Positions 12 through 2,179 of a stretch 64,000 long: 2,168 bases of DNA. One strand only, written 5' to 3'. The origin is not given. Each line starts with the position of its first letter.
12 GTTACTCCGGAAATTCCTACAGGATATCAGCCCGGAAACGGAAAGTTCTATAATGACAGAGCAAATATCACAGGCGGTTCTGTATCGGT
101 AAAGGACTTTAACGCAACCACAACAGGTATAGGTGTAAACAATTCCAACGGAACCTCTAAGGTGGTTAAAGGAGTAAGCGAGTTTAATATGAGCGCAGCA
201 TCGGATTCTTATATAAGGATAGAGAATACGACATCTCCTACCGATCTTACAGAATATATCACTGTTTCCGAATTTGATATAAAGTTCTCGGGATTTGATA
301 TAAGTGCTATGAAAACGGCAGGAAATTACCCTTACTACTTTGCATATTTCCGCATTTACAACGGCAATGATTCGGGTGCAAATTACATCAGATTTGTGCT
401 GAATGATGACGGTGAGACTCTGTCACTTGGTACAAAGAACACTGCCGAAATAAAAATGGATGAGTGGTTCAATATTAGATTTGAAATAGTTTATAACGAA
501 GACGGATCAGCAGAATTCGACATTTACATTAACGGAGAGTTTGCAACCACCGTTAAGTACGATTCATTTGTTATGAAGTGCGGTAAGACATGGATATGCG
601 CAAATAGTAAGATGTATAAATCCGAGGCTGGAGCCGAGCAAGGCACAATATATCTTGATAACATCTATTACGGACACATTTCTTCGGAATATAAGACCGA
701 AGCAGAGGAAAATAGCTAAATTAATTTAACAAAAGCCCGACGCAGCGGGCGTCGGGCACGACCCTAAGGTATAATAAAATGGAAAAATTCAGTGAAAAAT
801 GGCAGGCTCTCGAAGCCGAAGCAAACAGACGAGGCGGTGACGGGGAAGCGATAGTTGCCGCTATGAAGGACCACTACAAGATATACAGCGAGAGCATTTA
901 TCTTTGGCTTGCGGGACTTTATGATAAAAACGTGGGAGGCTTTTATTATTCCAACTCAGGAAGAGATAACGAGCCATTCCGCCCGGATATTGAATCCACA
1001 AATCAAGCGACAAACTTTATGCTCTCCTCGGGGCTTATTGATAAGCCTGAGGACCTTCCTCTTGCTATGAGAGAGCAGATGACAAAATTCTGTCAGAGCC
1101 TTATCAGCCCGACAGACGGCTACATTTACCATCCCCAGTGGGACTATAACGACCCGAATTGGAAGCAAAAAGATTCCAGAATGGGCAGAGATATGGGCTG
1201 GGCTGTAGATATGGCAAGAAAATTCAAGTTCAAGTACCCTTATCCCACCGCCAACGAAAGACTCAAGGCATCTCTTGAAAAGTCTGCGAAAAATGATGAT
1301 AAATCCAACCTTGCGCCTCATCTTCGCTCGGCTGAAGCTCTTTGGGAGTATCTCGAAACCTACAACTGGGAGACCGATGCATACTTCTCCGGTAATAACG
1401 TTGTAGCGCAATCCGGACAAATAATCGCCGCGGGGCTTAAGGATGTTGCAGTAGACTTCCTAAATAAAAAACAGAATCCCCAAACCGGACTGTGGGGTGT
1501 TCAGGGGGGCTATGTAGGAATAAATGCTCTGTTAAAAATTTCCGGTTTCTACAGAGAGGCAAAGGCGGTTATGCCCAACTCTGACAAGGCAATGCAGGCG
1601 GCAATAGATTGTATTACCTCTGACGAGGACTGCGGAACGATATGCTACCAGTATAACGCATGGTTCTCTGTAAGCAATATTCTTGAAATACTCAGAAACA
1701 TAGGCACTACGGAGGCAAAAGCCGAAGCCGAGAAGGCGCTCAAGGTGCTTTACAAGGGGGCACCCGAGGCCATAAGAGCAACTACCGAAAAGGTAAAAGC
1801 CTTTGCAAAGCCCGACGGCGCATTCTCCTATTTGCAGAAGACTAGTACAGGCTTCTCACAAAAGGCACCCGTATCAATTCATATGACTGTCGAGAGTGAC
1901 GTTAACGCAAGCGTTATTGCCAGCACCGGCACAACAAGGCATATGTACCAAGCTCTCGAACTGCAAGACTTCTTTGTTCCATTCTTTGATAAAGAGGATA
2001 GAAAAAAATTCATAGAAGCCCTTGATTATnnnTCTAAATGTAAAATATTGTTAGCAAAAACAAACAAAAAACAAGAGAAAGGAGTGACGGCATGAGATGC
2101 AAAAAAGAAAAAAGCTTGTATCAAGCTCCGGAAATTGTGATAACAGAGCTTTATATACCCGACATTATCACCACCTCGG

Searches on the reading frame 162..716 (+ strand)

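Call 4: search_protein_families(library=pfam, proteins=[window:162-716:+], max_evalue=1)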
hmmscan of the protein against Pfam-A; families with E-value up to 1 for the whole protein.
window:162-716:+ (185 aa): 1 family
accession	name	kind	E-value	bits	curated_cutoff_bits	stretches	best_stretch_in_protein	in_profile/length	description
PF14099.13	Polysacc_lyase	-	0.021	15.2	29.9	1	83-133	126-176/210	Polysaccharide lyase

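Call 5: search_protein_families(library=ncbifam, proteins=[window:162-716:+], max_evalue=1)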
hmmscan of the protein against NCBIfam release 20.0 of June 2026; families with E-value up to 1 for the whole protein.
window:162-716:+ (185 aa): 1 family
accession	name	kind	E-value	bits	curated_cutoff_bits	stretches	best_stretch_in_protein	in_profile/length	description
NF033208.1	choice_anch_E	domain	0.015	15.6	23.8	1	3-56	100-154/172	choice-of-anchor E domain-containing protein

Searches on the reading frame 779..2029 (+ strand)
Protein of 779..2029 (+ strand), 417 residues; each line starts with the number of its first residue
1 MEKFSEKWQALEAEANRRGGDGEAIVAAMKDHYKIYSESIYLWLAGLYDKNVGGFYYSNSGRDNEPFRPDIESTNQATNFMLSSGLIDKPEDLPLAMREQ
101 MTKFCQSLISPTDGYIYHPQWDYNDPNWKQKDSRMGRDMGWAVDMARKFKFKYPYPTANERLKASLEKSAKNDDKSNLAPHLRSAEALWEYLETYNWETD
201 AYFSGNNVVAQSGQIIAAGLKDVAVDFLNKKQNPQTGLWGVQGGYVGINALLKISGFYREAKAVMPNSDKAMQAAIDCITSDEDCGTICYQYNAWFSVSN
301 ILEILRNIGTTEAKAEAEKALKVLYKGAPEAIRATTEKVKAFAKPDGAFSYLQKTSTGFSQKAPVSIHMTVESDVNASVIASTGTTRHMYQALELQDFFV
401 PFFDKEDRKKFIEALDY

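Call 4: search_protein_families(library=pfam, proteins=[window:779-2029:+], max_evalue=1)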
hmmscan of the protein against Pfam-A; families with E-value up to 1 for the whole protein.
window:779-2029:+ (417 aa): 0 families

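Call 5: search_protein_families(library=ncbifam, proteins=[window:779-2029:+], max_evalue=1)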
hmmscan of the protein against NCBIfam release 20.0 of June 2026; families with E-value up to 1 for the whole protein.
window:779-2029:+ (417 aa): 0 families

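Call 12: find_homologous_proteins(query=window:779-2029:+, max_evalue=0.00001)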
Query window:779-2029:+ (417 aa): 265 proteins with E <= 0.00001 among 4436 candidates; the best 120 are listed.
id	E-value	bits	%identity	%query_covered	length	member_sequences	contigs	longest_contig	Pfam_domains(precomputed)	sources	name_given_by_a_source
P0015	1.6e-283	958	100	100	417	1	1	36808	-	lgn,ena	-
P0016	1.5e-282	955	99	100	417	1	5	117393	-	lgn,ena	-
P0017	6.2e-280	946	99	100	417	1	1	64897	-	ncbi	-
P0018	3.2e-279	944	98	100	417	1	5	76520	-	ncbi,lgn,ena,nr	ncbi:MAG: hypothetical protein J6B48_03865 [Clostridia bacterium]|nr:hypothetical protein [Clostridi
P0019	8.2e-277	936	97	100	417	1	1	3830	-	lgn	-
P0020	9.6e-275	929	96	100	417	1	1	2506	-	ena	-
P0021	3.2e-257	871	90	100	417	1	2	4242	-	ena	-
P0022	7.6e-256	867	89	100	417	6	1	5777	-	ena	-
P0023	1.8e-251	852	87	100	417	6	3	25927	-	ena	-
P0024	1.2e-250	850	86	100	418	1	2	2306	-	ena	-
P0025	1.5e-250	849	86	100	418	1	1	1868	-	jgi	jgi:hypothetical protein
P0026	2.1e-250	849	87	100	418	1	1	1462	-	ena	-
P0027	5.2e-250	848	86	100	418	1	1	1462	-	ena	-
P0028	1.2e-249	846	86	100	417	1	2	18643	-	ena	-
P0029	3.6e-249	845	86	100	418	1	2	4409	-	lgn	-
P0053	2.4e-153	529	59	98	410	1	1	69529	-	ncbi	-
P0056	3.0e-135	470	53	100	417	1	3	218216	-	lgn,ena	-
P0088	1.0e-113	399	47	99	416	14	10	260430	-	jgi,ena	-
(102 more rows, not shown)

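Call 13: find_encoding_contigs(protein=P0056, flank=6000, max_places=2)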
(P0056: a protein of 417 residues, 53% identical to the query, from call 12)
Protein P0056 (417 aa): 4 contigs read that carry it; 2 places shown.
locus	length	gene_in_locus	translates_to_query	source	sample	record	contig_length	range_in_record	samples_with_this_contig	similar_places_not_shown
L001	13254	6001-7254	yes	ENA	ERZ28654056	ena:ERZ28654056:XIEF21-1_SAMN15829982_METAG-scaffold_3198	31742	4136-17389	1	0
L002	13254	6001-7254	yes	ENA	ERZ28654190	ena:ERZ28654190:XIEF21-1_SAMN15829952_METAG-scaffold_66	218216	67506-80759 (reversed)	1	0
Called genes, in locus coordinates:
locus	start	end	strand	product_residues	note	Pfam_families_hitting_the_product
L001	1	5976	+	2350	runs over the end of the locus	-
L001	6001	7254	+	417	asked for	-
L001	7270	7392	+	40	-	-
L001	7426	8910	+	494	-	-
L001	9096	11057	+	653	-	PF00270:DEAD (faint), PF04851:ResIII, PF13604:AAA_30 (faint), PF17757:UvrB_inter, PF27431:UvrB_3rd, PF00271:Helicase_C, PF12344:UvrB, PF02151:UVR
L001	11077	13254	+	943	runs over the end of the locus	PF00005:ABC_tran (faint), PF02463:SMC_N (faint), PF03193:RsgA_GTPase (faint), PF13191:AAA_16 (faint), PF13304:AAA_21 (faint), PF13555:AAA_29 (faint), PF17760:UvrA_inter, PF17755:UvrA_DNA-bind, +1 more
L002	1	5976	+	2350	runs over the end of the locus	-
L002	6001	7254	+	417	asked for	-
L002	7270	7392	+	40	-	-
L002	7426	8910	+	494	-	-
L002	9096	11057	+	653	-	PF00270:DEAD (faint), PF04851:ResIII, PF13604:AAA_30 (faint), PF17757:UvrB_inter, PF27431:UvrB_3rd, PF00271:Helicase_C, PF12344:UvrB, PF02151:UVR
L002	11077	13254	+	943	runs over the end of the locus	PF00005:ABC_tran (faint), PF02463:SMC_N (faint), PF03193:RsgA_GTPase (faint), PF13191:AAA_16 (faint), PF13304:AAA_21 (faint), PF13555:AAA_29 (faint), PF17760:UvrA_inter, PF17755:UvrA_DNA-bind, +1 more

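Call 14: find_encoding_contigs(protein=P0088, flank=6000, max_places=2)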
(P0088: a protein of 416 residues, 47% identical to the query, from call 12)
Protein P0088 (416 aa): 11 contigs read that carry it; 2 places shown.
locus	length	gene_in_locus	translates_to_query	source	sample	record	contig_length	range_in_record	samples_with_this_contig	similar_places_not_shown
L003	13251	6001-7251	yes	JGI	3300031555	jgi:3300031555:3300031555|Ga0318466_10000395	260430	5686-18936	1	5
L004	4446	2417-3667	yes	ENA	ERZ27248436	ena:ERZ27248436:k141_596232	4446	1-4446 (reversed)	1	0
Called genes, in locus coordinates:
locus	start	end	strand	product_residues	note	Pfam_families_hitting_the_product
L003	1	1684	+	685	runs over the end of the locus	-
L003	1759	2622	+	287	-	PF10418:DHODB_Fe-S_bind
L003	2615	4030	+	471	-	PF14691:Fer4_20, PF07992:Pyr_redox_2, PF13738:Pyr_redox_3 (faint), PF01946:Thi4 (faint), PF00070:Pyr_redox (weak), PF01262:AlaDh_PNT_C (faint), PF13450:NAD_binding_8, PF00070:Pyr_redox (weak), +2 more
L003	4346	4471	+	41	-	-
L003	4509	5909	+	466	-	-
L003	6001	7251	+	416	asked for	-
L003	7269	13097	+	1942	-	PF14099:Polysacc_lyase (faint), PF02210:Laminin_G_2 (faint)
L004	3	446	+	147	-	?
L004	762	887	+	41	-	-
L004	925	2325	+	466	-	-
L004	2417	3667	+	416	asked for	-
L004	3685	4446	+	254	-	?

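Call 15: find_encoding_contigs(protein=P0053, flank=6000, max_places=2)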
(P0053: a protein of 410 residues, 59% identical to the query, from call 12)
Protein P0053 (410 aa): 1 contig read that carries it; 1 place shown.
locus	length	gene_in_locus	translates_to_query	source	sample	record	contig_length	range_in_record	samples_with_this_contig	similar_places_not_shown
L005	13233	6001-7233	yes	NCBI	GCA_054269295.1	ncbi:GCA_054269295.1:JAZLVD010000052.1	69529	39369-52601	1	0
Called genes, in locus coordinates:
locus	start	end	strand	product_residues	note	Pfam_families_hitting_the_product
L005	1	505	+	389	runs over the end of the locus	PF00180:Iso_dh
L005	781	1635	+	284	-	PF10114:PocR, PF00165:HTH_AraC (weak), PF12833:HTH_18, PF00165:HTH_AraC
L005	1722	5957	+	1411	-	PF14099:Polysacc_lyase (faint)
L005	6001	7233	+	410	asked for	-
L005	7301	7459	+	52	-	-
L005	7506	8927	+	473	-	-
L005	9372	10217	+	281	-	PF02311:AraC_binding, PF07883:Cupin_2, PF00165:HTH_AraC, PF12833:HTH_18, PF00165:HTH_AraC (weak)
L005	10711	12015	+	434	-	PF13375:RnfC_N, PF01512:Complex1_51K, PF10531:SLBB (weak), PF13534:Fer4_17 (faint), PF12838:Fer4_7 (weak), PF13183:Fer4_8 (weak)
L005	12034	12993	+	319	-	PF03116:NQR2_RnfD_RnfE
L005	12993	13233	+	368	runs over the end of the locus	PF04205:FMN_bind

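Call 46: search_solved_structures(query=A4, max_evalue=1)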
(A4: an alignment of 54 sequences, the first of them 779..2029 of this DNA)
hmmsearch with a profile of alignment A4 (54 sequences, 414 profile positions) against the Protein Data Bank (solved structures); distinct sequences matched with E-value up to 1: 2.
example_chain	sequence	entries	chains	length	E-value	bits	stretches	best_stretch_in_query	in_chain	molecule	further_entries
5mrc_88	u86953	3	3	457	0.5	12.6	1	283-337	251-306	mS47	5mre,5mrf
8d8l_8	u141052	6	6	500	0.57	12.4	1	283-337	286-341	3-hydroxyisobutyryl-CoA hydrolase, mitochondrial | Small ribosomal subunit protein mS47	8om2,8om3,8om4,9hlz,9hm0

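Call 50: predict_structure(alignment_id=A4)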
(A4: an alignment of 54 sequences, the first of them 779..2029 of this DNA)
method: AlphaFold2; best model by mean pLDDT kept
length: 417 residues; sequences in the alignment: 54
mean_pLDDT: 94.3   pTM: 0.92
mean pLDDT of the five models: 94.3, 94.0, 93.3, 92.5, 92.4
residues with pLDDT >= 90: 375; 70-90: 32; 50-70: 9; < 50: 1
segments of 3 or more residues with pLDDT < 50: none
pLDDT, mean of each block of 10 residues (from residue 1): 93 97 98 97 97 97 96 98 97 97 98 95 89 94 98 97 82 64 95 96 96 96 98 96 95 97 92 93 94 96 91 89 94 97 96 93 93 97 97 97 96 89
secondary structure, 60 per line:
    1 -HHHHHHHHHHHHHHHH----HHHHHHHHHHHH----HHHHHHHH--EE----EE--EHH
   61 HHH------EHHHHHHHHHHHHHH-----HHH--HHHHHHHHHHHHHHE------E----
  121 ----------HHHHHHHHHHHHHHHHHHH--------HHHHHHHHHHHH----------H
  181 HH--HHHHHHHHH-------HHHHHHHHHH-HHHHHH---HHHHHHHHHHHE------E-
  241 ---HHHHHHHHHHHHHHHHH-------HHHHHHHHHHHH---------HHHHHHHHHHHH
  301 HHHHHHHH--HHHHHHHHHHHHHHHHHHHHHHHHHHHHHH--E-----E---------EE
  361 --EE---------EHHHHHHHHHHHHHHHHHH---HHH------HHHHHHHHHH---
elements in order: H2-17 H22-33 H38-45 H59-63 H71-84 H95-108 H131-149 H158-169 H185-193 H201-210 H212-217 H221-231 H244-260 H268-279 H289-308 H311-340 H375-392 H405-414
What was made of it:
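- The toroid fold is confirmed (call 50).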

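Call 56: fold_search(model_id=the predicted structure, library=pdb)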
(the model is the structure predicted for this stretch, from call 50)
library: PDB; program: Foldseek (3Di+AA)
matches with E <= 10: 527; with E <= 0.001: 1
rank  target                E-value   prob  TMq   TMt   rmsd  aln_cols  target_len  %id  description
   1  6sbg                  8.8e-04  1.00  0.38  0.43  10.0       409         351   13  Structure of type II terpene cyclase MstE_R337A from Scytonema in complex with geranylgeranyl dihydroxybenzoate (substra (released 2020-07-15)
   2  6sbd                  1.6e-03  1.00  0.38  0.44  10.2       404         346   13  Structure of type II terpene cyclase MstE_D109A from Scytonema in complex with merosterolic acid A (product) (released 2020-07-15)
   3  8pak_B                2.0e-03  0.98  0.28  0.32  11.2       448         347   11  Crystal Structure of a Squalene-Hopene Cyclase from Cystobacter fuscus (released 2024-06-26)
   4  6sbb_A                4.4e-03  1.00  0.40  0.45   9.4       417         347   12  Structure of type II terpene cyclase MstE from Scytonema (apo) (released 2020-07-15)
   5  8pak_A                4.4e-03  1.00  0.37  0.42  10.4       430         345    9  Crystal Structure of a Squalene-Hopene Cyclase from Cystobacter fuscus (released 2024-06-26)
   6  6sbf                  6.3e-03  1.00  0.39  0.45   9.7       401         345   12  Structure of type II terpene cyclase MstE_Y157F from Scytonema (apo) (released 2020-07-15)
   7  4boj_C                9.1e-03  0.99  0.36  0.42   9.9       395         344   11  Crystal structure of Bacillus circulans TN-31 Aman6 in complex with mannobiose (released 2014-05-28)
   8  6y8f_A                1.8e-02  0.98  0.36  0.41   9.6       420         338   10  An inactive (D136N and D137N) variant of alpha-1,6-mannanase, GH76A of Salegentibacter sp. HEL1_6 in complex with alph (released 2021-03-31)
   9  4d4b_A                3.0e-02  0.99  0.39  0.46   7.6       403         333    9  The catalytic domain, BcGH76, of Bacillus circulans Aman6 in complex with MSMSMe (released 2015-03-25)
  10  8zgw                  4.0e-02  0.96  0.33  0.30   8.8       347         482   13  Drimenyl diphosphate synthase SsDMS_F248Y&D303E from Streptomyces showdoensis in complex with farnesyl diphosphate (FPP) (released 2025-05-21)
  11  5m77_B                4.5e-02  0.97  0.37  0.43   8.4       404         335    7  a GH76 family enzyme structure (released 2017-08-09)
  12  4boj_B                4.5e-02  0.92  0.34  0.40   8.6       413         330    8  Crystal structure of Bacillus circulans TN-31 Aman6 in complex with mannobiose (released 2014-05-28)
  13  7xr7                  6.0e-02  0.97  0.35  0.31   7.9       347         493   12  Drimenyl diphosphate synthase D303E from Streptomyces showdoensis in complex with farnesyl diphosphate (FPP) and Mg2+ (released 2023-03-15)
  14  7xq4                  6.0e-02  0.95  0.33  0.29   9.1       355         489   14  Drimenyl diphosphate synthase from Streptomyces showdoensis (apo) (released 2023-03-15)
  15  5zig_C                6.3e-02  0.87  0.36  0.37  12.1       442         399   10  The Structure of cellobiose 2-epimerase from Spirochaeta thermophila DSM 6192 (released 2019-04-10)
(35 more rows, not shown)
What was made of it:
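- Checked: 779..2032 is an (alpha/alpha)6 toroid (AF2 pLDDT 94, call 50; Foldseek, call 56).
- The best Foldseek matches include class II terpene cyclases and drimenyl-diphosphate synthase, and LanCL2 appears in the list (call 56). The matches are weak (TM 0.3-0.45) and GH76, GH88, GH105 and C3d score equally well (call 56).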

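Call 71: search_protein_families(library=pfam, proteins=[L005:1722-5954:+], max_evalue=0.01)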
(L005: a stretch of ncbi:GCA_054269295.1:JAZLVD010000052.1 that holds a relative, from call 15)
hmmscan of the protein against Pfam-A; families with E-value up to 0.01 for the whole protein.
L005:1722-5954:+ (1411 aa): 2 families
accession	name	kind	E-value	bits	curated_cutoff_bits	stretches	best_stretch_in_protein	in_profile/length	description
PF14099.13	Polysacc_lyase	-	8.2e-08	32.8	29.9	1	1177-1323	98-209/210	Polysaccharide lyase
PF09039.17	HTH_Tnp_Mu_2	-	0.0012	19.3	20.5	0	572-624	22-72/109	Mu DNA binding, I gamma subdomain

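Call 77: find_related_loci(query=A4, collection=metagenome_contigs, flank=6000)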
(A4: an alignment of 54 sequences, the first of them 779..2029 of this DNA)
Query A4 (417 aa) in metagenome_contigs; peptide patterns used: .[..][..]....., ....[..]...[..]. (x = any residue, [..] = any of these).
92 stretches matched a pattern; 50 encode a relative of the query (tblastn E <= 1e-3); 50 distinct loci.
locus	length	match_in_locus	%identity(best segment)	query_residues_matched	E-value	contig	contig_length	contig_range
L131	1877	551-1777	51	3-415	2e-127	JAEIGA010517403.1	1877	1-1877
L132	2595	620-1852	47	1-415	2e-119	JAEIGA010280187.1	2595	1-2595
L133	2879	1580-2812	43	8-415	2e-115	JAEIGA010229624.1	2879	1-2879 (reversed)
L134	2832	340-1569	39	6-415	5e-104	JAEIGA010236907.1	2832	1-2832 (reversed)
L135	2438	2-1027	46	71-415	2e-101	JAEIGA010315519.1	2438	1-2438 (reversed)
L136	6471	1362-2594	38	6-416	9e-97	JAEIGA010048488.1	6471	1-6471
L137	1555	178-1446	37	1-415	1e-81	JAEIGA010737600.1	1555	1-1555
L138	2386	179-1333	38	22-413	4e-76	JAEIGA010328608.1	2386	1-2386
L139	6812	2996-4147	35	22-416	1e-68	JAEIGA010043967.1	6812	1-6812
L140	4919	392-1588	35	5-415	4e-68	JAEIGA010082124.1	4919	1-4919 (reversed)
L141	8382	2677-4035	31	6-415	1e-67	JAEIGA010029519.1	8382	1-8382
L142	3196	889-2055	33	22-415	1e-59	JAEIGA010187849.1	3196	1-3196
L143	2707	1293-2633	31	2-412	2e-59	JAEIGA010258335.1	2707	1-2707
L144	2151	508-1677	34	22-416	1e-59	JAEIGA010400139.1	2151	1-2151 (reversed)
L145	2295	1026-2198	31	22-416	2e-56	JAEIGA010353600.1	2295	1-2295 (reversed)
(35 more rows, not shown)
